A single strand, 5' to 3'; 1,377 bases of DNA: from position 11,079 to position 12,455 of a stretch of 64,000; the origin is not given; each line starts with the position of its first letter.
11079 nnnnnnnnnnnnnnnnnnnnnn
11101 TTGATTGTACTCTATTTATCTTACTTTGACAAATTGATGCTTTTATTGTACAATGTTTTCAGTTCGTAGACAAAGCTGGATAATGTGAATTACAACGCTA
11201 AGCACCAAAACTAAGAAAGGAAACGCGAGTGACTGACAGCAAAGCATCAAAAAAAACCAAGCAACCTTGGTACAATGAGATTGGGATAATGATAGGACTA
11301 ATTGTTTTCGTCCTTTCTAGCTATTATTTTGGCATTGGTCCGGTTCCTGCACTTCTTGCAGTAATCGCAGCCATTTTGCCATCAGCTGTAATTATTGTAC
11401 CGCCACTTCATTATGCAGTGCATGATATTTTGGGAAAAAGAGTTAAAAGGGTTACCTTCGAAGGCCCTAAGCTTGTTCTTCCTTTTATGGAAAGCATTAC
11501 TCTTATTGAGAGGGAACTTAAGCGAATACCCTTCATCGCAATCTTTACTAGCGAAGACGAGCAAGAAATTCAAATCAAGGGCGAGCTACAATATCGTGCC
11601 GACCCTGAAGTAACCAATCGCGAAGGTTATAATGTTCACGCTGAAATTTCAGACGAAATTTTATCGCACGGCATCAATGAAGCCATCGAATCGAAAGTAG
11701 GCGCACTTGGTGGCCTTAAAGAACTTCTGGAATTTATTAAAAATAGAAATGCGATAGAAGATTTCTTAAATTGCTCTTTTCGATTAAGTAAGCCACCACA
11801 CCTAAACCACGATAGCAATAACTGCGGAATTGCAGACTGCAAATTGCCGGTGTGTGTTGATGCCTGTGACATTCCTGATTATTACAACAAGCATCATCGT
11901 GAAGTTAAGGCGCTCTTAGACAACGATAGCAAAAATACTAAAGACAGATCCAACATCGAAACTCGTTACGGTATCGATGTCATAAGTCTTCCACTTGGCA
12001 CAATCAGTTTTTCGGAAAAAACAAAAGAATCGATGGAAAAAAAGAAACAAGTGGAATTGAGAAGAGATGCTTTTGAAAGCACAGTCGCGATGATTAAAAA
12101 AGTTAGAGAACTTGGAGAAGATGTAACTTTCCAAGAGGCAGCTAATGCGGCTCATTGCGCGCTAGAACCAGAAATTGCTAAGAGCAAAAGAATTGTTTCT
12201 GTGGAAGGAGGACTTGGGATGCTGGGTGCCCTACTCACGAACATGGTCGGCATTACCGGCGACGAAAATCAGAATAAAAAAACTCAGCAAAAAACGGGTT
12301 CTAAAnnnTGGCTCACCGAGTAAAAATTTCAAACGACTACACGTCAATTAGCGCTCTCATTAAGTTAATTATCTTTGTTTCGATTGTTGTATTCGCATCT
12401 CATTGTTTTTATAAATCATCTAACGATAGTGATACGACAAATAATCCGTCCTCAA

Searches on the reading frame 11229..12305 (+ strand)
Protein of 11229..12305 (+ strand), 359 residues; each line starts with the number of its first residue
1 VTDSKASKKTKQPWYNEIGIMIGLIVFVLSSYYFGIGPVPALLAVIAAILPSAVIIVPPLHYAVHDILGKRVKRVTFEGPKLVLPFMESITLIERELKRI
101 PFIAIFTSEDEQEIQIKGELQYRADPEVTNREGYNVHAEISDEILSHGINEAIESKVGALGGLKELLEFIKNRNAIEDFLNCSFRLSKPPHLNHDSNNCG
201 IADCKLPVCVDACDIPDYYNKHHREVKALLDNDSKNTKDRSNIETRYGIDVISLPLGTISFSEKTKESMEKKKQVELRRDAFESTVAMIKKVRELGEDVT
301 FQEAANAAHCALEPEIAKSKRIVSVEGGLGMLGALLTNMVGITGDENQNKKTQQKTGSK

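Call 12: search_protein_families(library=pfam, proteins=[window:11229-12305:+], max_evalue=0.01)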
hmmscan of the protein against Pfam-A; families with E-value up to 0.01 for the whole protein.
window:11229-12305:+ (359 aa): 1 family
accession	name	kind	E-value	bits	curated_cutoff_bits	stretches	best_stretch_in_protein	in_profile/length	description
PF01145.31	Band_7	-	2.4e-10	41.2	23.6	1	56-281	2-167/176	SPFH domain / Band 7 family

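Call 16: find_encoding_contigs(protein=window:11229-12305:+, flank=10000, max_places=10)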
Protein window:11229-12305:+ (359 aa): no gene with exactly this product is on record in the collection.

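Call 42: find_related_loci(query=window:11229-12305:+, collection=metagenome_contigs, flank=10000)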
Query window:11229-12305:+ (359 aa) in metagenome_contigs; peptide patterns used: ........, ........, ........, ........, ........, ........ (x = any residue, [..] = any of these).
92 stretches matched a pattern; 1 encode a relative of the query (tblastn E <= 1e-3); 1 distinct loci.
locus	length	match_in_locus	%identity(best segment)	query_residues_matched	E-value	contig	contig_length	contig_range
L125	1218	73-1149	99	1-359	0e+0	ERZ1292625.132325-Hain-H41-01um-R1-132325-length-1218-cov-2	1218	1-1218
